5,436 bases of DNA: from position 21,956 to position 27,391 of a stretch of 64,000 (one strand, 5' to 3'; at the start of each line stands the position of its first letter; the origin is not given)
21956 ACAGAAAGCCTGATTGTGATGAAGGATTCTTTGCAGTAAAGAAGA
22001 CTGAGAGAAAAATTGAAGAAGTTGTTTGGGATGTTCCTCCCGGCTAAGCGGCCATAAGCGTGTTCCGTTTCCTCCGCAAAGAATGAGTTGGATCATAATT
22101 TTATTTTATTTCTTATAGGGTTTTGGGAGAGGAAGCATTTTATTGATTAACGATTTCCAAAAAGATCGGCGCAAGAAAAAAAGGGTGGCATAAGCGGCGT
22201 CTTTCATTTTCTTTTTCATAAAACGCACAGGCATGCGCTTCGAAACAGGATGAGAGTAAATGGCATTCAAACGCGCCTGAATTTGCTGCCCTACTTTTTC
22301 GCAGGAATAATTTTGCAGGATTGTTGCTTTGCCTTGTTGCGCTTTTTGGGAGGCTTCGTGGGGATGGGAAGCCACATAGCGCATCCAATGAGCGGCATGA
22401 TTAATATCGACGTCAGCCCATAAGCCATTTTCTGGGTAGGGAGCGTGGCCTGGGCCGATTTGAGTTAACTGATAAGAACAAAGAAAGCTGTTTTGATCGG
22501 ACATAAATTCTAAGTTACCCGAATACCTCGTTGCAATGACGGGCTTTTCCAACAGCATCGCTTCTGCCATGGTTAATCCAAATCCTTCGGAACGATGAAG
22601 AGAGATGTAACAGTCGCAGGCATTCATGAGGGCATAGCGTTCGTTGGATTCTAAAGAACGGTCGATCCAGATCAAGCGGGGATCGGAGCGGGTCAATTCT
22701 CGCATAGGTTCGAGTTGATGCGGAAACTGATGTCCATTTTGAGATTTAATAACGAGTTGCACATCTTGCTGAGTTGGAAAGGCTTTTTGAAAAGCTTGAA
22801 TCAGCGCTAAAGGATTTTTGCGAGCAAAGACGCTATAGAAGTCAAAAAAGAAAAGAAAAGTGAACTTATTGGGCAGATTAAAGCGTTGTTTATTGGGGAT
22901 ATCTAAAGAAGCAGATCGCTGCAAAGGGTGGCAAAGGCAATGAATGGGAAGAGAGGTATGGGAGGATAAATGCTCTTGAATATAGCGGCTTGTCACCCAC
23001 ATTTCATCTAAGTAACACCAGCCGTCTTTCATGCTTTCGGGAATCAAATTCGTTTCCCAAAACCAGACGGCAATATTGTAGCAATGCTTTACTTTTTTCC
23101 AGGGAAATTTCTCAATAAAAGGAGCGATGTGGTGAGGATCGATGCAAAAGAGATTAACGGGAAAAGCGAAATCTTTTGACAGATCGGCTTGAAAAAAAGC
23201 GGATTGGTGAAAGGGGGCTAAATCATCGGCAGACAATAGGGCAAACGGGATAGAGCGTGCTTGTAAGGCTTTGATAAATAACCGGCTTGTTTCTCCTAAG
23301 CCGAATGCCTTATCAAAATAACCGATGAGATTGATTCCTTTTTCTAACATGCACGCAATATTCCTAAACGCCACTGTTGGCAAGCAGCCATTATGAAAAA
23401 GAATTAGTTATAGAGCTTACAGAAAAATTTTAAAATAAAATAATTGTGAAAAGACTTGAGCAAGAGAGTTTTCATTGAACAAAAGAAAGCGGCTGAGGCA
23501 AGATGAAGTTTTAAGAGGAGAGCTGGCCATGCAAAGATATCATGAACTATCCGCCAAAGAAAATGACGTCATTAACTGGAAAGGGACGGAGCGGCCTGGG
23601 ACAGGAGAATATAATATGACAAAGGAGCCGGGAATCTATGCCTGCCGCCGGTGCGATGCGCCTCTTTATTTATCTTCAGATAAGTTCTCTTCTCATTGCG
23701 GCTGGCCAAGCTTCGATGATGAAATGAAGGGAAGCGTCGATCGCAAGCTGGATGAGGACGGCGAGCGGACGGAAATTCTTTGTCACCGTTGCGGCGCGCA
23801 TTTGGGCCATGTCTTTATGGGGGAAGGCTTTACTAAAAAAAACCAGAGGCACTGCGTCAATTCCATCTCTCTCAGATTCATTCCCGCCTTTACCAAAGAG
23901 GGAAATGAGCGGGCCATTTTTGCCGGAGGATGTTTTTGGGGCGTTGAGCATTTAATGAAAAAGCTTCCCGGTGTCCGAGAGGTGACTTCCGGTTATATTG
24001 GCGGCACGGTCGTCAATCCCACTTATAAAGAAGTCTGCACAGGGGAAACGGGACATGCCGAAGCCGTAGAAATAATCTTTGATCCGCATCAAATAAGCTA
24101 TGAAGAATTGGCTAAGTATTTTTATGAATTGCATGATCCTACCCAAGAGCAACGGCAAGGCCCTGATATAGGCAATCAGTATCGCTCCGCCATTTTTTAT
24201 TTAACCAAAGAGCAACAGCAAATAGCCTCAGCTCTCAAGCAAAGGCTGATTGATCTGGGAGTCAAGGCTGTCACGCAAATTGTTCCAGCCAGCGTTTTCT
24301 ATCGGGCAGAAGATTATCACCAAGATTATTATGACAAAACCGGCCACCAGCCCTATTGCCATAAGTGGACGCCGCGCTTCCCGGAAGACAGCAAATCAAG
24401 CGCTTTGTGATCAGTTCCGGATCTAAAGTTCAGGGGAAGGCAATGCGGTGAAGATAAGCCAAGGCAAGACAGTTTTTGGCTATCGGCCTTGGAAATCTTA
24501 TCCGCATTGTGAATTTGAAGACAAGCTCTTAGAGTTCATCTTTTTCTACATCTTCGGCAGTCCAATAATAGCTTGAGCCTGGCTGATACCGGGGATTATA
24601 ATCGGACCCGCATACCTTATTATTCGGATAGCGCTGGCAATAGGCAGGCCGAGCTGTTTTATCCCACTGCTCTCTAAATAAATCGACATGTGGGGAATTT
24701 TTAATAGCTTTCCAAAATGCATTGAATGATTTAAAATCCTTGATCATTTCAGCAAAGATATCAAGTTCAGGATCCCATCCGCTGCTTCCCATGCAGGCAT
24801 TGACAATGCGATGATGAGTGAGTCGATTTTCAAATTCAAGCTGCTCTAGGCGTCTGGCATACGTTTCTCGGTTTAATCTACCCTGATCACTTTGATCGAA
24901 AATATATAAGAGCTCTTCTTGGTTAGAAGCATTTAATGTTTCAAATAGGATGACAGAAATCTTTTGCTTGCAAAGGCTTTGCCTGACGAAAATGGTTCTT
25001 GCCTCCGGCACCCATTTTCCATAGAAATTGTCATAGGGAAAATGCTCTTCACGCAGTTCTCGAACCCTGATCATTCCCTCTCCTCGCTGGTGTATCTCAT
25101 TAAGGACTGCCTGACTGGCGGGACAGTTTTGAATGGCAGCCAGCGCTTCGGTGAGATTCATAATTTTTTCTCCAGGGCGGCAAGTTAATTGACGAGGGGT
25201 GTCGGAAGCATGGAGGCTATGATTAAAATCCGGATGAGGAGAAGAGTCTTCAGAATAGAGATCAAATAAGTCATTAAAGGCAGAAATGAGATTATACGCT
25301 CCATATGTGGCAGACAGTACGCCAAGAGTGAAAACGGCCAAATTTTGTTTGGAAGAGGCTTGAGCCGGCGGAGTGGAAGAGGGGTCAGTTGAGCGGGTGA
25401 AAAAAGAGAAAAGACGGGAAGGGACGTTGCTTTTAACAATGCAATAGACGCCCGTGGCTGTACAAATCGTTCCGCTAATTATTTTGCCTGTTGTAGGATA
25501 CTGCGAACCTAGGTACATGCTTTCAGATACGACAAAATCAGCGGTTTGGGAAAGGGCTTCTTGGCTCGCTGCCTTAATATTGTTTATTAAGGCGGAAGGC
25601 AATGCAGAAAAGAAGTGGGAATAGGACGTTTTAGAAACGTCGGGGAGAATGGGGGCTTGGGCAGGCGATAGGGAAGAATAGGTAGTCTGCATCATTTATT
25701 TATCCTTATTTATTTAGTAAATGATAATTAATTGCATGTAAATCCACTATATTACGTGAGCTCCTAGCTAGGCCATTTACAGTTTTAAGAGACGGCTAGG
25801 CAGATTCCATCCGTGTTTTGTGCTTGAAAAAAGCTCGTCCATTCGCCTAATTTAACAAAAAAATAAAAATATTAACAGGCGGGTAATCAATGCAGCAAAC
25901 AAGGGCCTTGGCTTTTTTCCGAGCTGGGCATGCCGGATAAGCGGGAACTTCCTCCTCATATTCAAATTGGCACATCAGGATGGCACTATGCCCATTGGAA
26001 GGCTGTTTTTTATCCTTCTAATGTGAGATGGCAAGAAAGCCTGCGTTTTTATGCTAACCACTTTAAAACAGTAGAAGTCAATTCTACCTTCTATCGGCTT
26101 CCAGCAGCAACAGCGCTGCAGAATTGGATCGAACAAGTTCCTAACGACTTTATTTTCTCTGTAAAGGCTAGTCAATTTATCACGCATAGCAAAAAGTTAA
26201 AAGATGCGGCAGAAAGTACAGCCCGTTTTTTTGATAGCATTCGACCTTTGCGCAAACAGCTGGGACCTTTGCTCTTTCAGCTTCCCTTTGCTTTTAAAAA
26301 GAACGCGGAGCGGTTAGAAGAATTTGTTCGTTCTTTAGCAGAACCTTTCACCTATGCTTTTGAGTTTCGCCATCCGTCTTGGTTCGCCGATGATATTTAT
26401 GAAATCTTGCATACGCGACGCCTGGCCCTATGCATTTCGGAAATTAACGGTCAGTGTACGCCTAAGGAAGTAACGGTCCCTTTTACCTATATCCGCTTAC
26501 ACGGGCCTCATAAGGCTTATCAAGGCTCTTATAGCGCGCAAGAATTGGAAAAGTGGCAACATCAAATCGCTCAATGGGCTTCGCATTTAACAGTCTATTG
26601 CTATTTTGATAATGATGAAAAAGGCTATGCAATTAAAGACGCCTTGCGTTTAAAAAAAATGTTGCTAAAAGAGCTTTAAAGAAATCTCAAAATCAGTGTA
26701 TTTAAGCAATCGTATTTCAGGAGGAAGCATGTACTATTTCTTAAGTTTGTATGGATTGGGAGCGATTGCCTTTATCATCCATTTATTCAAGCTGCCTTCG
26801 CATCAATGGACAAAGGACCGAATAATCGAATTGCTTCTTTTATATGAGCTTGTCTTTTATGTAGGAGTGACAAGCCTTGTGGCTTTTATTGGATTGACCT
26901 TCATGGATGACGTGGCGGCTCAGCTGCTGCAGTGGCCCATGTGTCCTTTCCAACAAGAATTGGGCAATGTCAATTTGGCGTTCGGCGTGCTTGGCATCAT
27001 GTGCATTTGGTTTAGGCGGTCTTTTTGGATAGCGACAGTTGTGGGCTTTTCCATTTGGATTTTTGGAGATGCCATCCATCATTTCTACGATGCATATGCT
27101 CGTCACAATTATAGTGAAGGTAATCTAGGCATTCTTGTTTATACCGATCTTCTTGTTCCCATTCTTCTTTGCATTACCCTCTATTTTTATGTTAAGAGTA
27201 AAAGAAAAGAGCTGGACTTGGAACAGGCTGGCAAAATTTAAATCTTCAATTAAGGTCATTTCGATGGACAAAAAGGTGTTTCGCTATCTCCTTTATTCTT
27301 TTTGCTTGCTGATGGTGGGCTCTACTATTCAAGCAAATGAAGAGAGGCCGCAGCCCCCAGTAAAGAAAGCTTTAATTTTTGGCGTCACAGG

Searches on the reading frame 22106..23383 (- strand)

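Call 67: search_protein_families(library=pfam, proteins=[window:22106-23383:-], max_evalue=1e-8)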
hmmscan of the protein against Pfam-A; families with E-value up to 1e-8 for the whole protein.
window:22106-23383:- (425 aa): 2 families
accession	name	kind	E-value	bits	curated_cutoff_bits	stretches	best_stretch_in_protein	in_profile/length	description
PF00534.26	Glycos_transf_1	-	6.6e-12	45.7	26.4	1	185-298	24-135/172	Glycosyl transferases group 1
PF13692.12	Glyco_trans_1_4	-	1.9e-11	44.9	27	1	184-302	12-124/142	Glycosyl transferases group 1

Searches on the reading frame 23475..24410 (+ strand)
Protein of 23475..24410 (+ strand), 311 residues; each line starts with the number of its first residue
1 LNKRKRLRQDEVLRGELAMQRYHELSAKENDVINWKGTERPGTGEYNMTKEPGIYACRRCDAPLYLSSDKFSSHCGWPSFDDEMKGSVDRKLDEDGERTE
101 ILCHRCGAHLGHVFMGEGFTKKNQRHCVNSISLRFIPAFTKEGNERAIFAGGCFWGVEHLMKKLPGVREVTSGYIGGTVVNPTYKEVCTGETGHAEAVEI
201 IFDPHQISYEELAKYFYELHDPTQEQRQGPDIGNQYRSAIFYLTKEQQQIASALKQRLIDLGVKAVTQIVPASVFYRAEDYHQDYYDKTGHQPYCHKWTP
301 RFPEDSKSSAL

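Call 67: search_protein_families(library=pfam, proteins=[window:23475-24410:+], max_evalue=1e-8)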
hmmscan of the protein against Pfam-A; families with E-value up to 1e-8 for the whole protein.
window:23475-24410:+ (311 aa): 2 families
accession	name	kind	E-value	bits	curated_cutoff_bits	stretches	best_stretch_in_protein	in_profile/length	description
PF01625.27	PMSR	-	6.5e-63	212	23.7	1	147-296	2-153/153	Peptide methionine sulfoxide reductase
PF01641.26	SelR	-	5.8e-41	139.5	24.9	1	25-137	1-116/116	SelR domain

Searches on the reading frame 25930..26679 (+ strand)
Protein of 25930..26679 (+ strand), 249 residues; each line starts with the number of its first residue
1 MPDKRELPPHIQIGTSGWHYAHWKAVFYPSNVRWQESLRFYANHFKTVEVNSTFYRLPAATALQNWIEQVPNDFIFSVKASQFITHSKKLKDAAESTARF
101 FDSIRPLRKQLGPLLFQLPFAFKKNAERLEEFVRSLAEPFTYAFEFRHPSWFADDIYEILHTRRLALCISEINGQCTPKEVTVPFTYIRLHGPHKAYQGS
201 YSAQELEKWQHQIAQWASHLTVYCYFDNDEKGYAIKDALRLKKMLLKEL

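Call 67: search_protein_families(library=pfam, proteins=[window:25930-26679:+], max_evalue=1e-8)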
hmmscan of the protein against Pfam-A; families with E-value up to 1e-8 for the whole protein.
window:25930-26679:+ (249 aa): 1 family
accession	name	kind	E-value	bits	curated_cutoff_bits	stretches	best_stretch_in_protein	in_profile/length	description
PF01904.24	DUF72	-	1.6e-70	238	25.3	1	28-244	1-217/217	Protein of unknown function DUF72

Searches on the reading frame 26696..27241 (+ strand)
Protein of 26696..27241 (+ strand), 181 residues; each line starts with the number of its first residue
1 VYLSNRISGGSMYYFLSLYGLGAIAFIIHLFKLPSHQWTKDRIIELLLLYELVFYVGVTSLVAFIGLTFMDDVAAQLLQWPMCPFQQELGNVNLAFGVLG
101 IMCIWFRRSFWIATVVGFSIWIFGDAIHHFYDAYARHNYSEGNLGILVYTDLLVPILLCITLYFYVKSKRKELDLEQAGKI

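Call 67: search_protein_families(library=pfam, proteins=[window:26696-27241:+], max_evalue=1e-8)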
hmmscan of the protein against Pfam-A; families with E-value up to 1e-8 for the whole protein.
window:26696-27241:+ (181 aa): 1 family
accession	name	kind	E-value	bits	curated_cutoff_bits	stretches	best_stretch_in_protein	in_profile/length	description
PF20589.3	DUF6790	-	2.9e-42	144.6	27.1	1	14-170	3-157/158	Family of unknown function (DUF6790)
